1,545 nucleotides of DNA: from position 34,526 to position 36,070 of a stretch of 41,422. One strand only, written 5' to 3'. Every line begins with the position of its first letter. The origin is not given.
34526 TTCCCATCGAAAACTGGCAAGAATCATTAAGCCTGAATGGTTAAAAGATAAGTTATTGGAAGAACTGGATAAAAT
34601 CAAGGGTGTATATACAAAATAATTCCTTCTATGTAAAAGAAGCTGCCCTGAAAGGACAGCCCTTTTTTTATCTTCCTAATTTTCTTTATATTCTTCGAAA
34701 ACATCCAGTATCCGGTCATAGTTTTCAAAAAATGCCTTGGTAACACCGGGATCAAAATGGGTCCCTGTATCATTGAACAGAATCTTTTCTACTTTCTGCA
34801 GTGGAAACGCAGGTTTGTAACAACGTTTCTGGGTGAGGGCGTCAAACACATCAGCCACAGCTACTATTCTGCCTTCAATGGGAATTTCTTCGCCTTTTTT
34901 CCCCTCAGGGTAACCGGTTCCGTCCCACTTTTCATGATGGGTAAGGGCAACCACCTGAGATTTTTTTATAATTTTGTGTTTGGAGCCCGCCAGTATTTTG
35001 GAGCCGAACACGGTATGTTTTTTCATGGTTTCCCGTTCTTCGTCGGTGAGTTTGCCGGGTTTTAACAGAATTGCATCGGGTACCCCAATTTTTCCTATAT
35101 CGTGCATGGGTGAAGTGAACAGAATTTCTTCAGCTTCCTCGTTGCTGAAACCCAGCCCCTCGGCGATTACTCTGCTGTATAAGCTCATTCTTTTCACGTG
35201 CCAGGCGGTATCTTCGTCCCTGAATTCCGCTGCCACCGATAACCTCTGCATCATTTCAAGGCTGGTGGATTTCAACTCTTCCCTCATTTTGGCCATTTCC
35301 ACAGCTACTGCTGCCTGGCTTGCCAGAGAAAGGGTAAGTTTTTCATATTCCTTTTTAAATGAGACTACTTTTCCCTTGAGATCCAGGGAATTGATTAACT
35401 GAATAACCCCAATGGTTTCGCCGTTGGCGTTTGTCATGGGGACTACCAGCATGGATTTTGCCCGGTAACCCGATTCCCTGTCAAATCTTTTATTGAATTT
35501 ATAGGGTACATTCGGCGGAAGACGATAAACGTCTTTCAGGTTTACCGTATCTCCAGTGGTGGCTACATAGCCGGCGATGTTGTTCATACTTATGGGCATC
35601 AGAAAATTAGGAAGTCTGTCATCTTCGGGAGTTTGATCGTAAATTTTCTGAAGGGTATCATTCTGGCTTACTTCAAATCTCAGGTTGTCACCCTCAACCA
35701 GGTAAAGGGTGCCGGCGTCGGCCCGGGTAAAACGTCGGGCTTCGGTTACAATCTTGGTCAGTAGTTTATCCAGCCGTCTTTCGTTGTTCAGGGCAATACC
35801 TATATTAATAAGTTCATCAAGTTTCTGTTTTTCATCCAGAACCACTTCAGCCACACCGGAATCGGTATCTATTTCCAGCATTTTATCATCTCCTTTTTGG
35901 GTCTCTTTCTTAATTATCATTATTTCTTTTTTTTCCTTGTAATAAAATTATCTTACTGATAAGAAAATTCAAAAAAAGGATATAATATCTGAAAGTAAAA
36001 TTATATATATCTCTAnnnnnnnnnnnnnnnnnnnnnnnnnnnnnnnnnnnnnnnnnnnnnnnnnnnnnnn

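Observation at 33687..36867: A WYL-domain ligand-sensing regulator, a GAF-HD-GYP phosphodiesterase and an MBL-fold hydrolase are clustered, forming a candidate nucleotide-second-messenger module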

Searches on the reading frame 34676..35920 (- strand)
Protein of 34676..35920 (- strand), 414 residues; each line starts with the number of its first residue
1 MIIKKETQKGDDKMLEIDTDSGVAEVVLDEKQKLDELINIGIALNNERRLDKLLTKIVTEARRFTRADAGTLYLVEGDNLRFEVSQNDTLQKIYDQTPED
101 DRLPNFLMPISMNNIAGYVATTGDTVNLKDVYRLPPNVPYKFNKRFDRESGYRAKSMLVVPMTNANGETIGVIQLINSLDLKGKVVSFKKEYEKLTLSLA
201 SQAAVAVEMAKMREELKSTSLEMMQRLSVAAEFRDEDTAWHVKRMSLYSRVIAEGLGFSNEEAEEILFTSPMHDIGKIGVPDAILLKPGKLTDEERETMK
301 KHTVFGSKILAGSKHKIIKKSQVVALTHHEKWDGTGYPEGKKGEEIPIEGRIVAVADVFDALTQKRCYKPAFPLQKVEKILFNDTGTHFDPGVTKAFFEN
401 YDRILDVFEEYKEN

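Call 3: search_protein_families(library=pfam, proteins=[window:34676-35920:-], max_evalue=0.01)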
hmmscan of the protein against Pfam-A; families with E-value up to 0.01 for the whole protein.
window:34676-35920:- (414 aa): 5 families
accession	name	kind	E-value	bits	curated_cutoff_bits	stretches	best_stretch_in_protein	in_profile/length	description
PF13487.12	HD_5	-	4.4e-33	114.9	27.2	1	235-392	11-169/170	HD domain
PF01966.28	HD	-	4.9e-19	69.2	22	1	241-361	4-115/116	HD domain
PF01590.32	GAF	-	1e-14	55.6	22.4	1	50-207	2-133/133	GAF domain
PF13185.12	GAF_2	-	9.5e-10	39.3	28.6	1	48-208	2-136/136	GAF domain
PF13492.12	GAF_3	-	3.8e-06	27.8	27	0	145-208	71-128/129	GAF domain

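Call 4: search_protein_families(library=ncbifam, proteins=[window:34676-35920:-], max_evalue=0.01)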
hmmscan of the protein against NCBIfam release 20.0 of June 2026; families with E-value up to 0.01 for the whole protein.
window:34676-35920:- (414 aa): 1 family
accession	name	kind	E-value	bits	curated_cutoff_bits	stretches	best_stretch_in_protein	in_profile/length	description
NF053512.1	nitric_RR_NosR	exception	2.2e-32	112.6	400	1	206-404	160-357/422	response regulator c-di-GMP phosphodiesterase, NosR family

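Call 10: find_homologous_proteins(query=window:34676-35920:-)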
Query window:34676-35920:- (414 aa): 7999 proteins with E <= 0.001 among 8000 candidates; the best 120 are listed.
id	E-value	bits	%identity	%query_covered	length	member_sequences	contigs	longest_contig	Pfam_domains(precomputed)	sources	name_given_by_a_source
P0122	8.1e-271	916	100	100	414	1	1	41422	PF13185.13,PF13487.13,PF01966.29,PF01590.33,PF13492.13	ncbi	-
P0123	1.9e-262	888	100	97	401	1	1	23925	PF13185.13,PF13487.13,PF01966.29,PF01590.33,PF13492.13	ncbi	ncbi:MAG: HD domain-containing phosphohydrolase [Vulcanimicrobiota bacterium]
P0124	1.2e-175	603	69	93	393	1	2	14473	PF13487.13,PF01966.29,PF01590.33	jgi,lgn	-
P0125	8.4e-175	600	70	93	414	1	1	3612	PF13185.13,PF13487.13,PF01966.29,PF01590.33,PF13492.13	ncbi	-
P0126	1.1e-168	580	68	93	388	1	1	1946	PF13185.13,PF13487.13,PF01966.29,PF01590.33,PF13492.13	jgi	-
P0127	2.1e-168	579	66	93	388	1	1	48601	PF13185.13,PF13487.13,PF01966.29,PF01590.33,PF13492.13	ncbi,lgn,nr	ncbi:MAG: HD domain-containing protein [Firmicutes bacterium]|nr:HD domain-containing protein [Bacil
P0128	2.3e-168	579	67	93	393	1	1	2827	PF13185.13,PF13487.13,PF01966.29,PF01590.33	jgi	jgi:putative two-component system response regulator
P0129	2.7e-168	578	66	93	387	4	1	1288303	PF13487.13,PF01966.29,PF01590.33,PF13492.13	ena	-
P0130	5.9e-166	571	66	93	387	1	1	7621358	PF13487.13,PF01966.29,PF01590.33,PF13492.13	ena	-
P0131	8.4e-166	570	66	93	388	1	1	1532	PF13185.13,PF13487.13,PF01966.29,PF01590.33,PF13492.13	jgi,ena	-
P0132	2.4e-165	569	66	93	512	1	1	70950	PF13487.13,PF01966.29,PF01590.33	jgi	-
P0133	5.6e-163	561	65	93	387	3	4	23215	PF13185.13,PF13487.13,PF01966.29,PF01590.33,PF13492.13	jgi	jgi:HD-GYP domain-containing protein (c-di-GMP phosphodiesterase class II)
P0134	2.2e-160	552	65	93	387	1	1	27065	PF13487.13,PF01966.29,PF01590.33,PF13492.13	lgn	-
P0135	3.2e-159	549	63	93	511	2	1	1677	PF13487.13,PF01966.29,PF01590.33,PF13492.13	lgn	-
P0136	2.7e-158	545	64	93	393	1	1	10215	PF13487.13,PF01966.29,PF01590.33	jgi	jgi:HD-GYP domain-containing protein (c-di-GMP phosphodiesterase class II)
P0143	1.7e-136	474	56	93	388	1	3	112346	PF13185.13,PF13487.13,PF01966.29,PF01590.33,PF13492.13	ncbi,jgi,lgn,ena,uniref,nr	ncbi:diguanylate cyclase [candidate division WOR-3 bacterium]|uniref:Diguanylate cyclase n=1 Tax=can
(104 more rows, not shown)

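Call 29: find_encoding_contigs(protein=P0143, flank=6000, max_places=2)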
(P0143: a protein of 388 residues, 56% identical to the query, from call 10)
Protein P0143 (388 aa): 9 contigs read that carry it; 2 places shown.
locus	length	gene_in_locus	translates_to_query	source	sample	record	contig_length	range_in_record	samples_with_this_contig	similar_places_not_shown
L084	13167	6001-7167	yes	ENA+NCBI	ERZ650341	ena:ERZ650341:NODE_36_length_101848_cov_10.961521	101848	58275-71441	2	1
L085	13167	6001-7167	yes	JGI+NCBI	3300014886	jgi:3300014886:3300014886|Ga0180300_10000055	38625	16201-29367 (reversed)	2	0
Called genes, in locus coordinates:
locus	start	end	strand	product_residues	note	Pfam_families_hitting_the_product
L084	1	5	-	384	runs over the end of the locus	PF01855:POR_N, PF02780:Transketolase_C, PF17147:PFOR_II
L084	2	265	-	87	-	PF13187:Fer4_9 (faint), PF14697:Fer4_21 (faint), PF25160:LdpA_Fe-S-bd (faint), PF00037:Fer4 (weak), PF12797:Fer4_2 (faint), PF13237:Fer4_10 (weak), PF12838:Fer4_7, PF00037:Fer4 (weak), +3 more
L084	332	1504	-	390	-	PF13229:Beta_helix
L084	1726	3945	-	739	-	PF01564:Spermine_synth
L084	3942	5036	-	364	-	PF04055:Radical_SAM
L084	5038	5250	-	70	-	-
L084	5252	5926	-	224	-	PF14464:Prok-JAB (weak)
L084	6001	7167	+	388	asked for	PF01590:GAF, PF13185:GAF_2, PF13492:GAF_3 (weak), PF13487:HD_5, PF01966:HD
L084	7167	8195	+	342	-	PF00154:RecA_N, PF08423:Rad51 (faint), PF06745:ATPase (weak), PF27531:MT3502_N (faint), PF01637:ATPase_2 (weak), PF21096:RecA_C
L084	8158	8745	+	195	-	PF02631:RecX_HTH2 (faint), PF21982:RecX_HTH1 (weak)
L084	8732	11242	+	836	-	PF01411:tRNA-synt_2c, PF07973:tRNA_SAD, PF02272:DHHA1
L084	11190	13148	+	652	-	PF01590:GAF, PF13185:GAF_2, PF13492:GAF_3 (faint), PF01590:GAF, PF13185:GAF_2, PF00990:GGDEF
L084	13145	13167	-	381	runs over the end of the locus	PF01590:GAF (weak), PF13185:GAF_2, PF00990:GGDEF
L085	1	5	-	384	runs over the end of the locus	PF01855:POR_N, PF02780:Transketolase_C, PF17147:PFOR_II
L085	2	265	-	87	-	PF13187:Fer4_9 (faint), PF14697:Fer4_21 (faint), PF25160:LdpA_Fe-S-bd (faint), PF00037:Fer4 (weak), PF12797:Fer4_2 (faint), PF13237:Fer4_10 (weak), PF12838:Fer4_7, PF00037:Fer4 (weak), +3 more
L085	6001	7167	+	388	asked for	PF01590:GAF, PF13185:GAF_2, PF13492:GAF_3 (weak), PF13487:HD_5, PF01966:HD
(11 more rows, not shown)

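Call 32: search_protein_families(library=padloc, proteins=[window:34676-35920:-], max_evalue=0.01)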
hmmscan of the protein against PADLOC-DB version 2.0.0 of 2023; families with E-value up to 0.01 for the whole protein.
window:34676-35920:- (414 aa): 0 families

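Call 46: search_solved_structures(query=window:34676-35920:-, max_evalue=0.00001, show_alignments=1)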
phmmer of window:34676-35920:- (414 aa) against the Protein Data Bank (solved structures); distinct sequences matched with E-value up to 0.00001: 16.
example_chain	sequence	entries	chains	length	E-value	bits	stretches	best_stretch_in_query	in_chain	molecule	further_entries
4mcw_A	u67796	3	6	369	8.3e-74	252.4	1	112-412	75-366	Metal dependent phosphohydrolase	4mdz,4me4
5z7c_A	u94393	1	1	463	1.3e-35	126.7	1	232-395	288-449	3'3'-cGAMP-specific phosphodiesterase 3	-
4r8z_A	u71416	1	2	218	3.4e-32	115.5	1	222-412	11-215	Cyclic di-GMP phosphodiesterase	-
9rbz_A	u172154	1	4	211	4.7e-22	82.1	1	223-397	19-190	HD domain/sensory box protein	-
9rc0_A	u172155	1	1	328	9.3e-22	81.1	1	214-397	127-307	HD domain/sensory box protein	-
1ykd_A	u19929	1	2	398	1.1e-15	61.1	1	49-178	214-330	adenylate cyclase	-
9lss_A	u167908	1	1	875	5.2e-13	52.3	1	51-191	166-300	cGMP-specific 3',5'-cyclic phosphodiesterase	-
3bjc_A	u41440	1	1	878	5.3e-13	52.3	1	51-191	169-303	cGMP-specific 3',5'-cyclic phosphodiesterase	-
3lfv_A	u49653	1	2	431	5.3e-13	52.3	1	51-191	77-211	cGMP-specific 3',5'-cyclic phosphodiesterase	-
3mf0_A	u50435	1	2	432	5.4e-13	52.3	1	51-191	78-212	cGMP-specific 3',5'-cyclic phosphodiesterase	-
3jab_B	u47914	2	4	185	1.5e-12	50.8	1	51-180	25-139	GafB domain of phosphodiesterase 2A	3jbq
1mc0_A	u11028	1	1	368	5e-12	49.1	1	51-180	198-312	3',5'-cyclic nucleotide phosphodiesterase 2A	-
3ibj_A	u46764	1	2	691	1.2e-11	47.8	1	51-180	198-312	cGMP-dependent 3',5'-cyclic phosphodiesterase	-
9lrn_A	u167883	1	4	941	1.8e-11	47.3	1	51-180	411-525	cGMP-dependent 3',5'-cyclic phosphodiesterase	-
2zmf_A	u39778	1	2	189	4.4e-09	39.4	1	45-212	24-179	cAMP and cAMP-inhibited cGMP 3',5'-cyclic phosphodiesterase 10A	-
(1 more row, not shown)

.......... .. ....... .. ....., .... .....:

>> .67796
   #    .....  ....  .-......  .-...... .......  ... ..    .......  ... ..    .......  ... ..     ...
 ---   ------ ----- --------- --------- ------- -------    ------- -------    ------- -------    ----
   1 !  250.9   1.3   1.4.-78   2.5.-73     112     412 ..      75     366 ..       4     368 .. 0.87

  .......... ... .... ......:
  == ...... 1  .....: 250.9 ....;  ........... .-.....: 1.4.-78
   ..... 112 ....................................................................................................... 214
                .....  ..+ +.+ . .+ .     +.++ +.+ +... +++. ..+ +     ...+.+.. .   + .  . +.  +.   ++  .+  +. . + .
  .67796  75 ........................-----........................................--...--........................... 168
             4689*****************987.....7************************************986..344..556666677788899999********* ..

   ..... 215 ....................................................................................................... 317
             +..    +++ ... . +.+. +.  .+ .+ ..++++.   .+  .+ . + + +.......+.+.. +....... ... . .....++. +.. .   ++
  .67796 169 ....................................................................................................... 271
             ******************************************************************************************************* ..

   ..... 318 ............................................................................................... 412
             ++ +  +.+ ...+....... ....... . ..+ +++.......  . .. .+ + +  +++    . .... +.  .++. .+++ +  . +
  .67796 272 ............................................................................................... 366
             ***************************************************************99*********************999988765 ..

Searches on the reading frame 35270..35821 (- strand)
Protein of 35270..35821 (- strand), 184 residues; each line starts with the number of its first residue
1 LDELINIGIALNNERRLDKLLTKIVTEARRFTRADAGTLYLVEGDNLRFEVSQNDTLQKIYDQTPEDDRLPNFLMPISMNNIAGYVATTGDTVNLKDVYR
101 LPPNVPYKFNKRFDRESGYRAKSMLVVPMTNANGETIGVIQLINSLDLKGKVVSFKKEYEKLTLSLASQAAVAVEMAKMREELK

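Call 71: search_solved_structures(query=window:35270-35821:-, max_evalue=0.00001, show_alignments=4)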
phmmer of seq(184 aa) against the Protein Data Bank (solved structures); distinct sequences matched with E-value up to 0.00001: 12.
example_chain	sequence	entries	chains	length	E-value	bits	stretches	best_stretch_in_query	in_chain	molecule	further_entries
1ykd_A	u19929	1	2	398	5.2e-17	65.7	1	17-145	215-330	adenylate cyclase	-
3lfv_A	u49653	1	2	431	1.6e-13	54.3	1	23-158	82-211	cGMP-specific 3',5'-cyclic phosphodiesterase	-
3mf0_A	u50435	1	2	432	1.6e-13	54.3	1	23-158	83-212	cGMP-specific 3',5'-cyclic phosphodiesterase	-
3jab_B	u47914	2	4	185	4.2e-13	53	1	18-147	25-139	GafB domain of phosphodiesterase 2A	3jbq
1mc0_A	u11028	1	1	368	1.3e-12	51.3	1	18-147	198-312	3',5'-cyclic nucleotide phosphodiesterase 2A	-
9lss_A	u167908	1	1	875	1.6e-12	51.1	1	27-158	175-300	cGMP-specific 3',5'-cyclic phosphodiesterase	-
3bjc_A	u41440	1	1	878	1.6e-12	51.1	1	27-158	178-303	cGMP-specific 3',5'-cyclic phosphodiesterase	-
3ibj_A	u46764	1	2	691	2.2e-12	50.6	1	18-147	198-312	cGMP-dependent 3',5'-cyclic phosphodiesterase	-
9lrn_A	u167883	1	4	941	4.4e-12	49.7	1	18-147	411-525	cGMP-dependent 3',5'-cyclic phosphodiesterase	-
2zmf_A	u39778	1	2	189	2.2e-09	40.9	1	12-160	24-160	cAMP and cAMP-inhibited cGMP 3',5'-cyclic phosphodiesterase 10A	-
2k31_A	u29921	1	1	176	1e-08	38.7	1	32-158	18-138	Phosphodiesterase 5A, cGMP-specific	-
4mcw_A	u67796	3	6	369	1.2e-08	38.5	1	80-183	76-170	Metal dependent phosphohydrolase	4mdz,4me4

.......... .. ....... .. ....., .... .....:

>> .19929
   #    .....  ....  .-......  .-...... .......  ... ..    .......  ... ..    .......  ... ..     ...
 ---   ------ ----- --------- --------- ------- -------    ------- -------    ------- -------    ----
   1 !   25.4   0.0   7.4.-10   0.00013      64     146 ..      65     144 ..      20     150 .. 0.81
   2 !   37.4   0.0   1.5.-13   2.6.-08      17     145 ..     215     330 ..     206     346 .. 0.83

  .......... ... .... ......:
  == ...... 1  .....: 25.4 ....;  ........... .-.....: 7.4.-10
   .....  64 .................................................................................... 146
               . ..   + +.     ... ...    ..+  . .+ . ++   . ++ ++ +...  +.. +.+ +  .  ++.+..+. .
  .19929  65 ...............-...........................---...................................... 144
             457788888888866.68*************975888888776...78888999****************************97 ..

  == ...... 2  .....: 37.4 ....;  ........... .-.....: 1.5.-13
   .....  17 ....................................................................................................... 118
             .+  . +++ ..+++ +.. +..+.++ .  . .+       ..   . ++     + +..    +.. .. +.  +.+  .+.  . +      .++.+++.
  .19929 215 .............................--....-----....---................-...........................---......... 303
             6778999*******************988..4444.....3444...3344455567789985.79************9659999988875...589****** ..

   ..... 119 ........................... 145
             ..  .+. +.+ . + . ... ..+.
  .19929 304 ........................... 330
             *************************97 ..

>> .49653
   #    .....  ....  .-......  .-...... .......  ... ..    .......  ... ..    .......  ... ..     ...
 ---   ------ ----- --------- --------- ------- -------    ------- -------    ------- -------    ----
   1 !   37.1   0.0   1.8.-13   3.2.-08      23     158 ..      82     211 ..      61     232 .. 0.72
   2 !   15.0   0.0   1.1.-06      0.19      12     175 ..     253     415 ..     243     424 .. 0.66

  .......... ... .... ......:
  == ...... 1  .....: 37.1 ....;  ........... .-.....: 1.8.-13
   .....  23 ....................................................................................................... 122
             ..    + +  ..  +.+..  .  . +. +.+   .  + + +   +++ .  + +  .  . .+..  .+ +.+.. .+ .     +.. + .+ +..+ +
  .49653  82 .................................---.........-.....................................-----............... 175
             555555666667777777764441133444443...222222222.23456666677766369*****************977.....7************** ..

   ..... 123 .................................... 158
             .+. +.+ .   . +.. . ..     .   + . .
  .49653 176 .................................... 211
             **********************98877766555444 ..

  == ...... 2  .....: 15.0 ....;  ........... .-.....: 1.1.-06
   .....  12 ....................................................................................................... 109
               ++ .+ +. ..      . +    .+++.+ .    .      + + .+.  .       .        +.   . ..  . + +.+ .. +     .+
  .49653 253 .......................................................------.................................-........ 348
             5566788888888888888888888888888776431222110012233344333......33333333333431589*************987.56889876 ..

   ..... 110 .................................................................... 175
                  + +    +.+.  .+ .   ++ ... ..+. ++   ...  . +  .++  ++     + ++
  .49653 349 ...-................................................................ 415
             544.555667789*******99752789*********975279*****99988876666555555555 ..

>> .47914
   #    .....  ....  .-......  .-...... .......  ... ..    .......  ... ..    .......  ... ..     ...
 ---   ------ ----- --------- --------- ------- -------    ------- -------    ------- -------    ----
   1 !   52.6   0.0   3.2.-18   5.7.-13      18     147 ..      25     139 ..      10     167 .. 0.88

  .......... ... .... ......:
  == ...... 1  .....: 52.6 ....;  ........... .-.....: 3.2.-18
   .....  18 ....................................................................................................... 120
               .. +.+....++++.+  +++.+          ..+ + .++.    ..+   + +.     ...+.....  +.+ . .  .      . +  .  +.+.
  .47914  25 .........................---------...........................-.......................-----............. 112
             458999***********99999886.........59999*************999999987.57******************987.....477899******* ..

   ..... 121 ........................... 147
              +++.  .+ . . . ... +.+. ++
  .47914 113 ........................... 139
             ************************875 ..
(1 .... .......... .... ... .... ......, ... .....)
